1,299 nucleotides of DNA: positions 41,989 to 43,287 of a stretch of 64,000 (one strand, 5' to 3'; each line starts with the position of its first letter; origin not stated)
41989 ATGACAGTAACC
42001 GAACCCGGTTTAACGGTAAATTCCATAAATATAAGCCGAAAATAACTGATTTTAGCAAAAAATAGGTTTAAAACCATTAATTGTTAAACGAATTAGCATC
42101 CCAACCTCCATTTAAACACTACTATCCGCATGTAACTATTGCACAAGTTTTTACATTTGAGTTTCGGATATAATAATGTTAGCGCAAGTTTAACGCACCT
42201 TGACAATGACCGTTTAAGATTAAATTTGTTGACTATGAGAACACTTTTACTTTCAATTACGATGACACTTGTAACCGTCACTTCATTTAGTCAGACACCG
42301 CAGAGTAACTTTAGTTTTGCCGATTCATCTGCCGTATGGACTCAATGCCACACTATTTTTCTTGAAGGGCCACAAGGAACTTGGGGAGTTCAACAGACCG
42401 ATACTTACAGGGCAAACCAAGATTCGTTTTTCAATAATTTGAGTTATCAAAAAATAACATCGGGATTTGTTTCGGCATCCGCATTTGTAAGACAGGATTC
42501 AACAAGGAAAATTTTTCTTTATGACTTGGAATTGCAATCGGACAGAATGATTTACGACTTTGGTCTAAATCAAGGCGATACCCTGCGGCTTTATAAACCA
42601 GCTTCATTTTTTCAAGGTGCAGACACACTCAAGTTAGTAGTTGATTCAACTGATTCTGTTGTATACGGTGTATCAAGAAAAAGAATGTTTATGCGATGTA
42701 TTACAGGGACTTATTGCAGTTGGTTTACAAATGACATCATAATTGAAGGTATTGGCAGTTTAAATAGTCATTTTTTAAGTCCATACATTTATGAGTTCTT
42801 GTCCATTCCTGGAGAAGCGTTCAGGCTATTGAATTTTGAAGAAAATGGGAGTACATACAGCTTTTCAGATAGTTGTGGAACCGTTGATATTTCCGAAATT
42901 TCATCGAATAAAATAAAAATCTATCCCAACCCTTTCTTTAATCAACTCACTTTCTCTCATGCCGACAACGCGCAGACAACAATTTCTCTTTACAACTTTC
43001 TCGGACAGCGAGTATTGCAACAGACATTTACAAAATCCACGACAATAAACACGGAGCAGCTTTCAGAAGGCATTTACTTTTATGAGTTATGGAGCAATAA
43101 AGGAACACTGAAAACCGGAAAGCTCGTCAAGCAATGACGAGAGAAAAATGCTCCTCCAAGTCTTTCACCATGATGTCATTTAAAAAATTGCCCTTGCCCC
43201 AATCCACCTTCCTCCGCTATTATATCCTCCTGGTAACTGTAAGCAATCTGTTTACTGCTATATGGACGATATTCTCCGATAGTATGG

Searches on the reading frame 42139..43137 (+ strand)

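Call 11: search_protein_families(library=pfam, proteins=[window:42139-43137:+])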
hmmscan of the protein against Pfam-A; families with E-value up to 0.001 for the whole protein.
window:42139-43137:+ (332 aa): 1 family
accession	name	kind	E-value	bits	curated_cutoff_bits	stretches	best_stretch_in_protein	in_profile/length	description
PF18962.6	Por_Secre_tail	-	1.8e-12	47.8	27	1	261-325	1-70/75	Secretion system C-terminal sorting domain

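Call 47: search_protein_families(library=pfam, proteins=[window:42235-43137:+], max_evalue=0.01)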
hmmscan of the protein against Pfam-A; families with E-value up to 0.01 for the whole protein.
window:42235-43137:+ (300 aa): 1 family
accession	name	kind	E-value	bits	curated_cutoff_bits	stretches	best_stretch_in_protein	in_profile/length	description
PF18962.6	Por_Secre_tail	-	1.5e-12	48.1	27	1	229-293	1-70/75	Secretion system C-terminal sorting domain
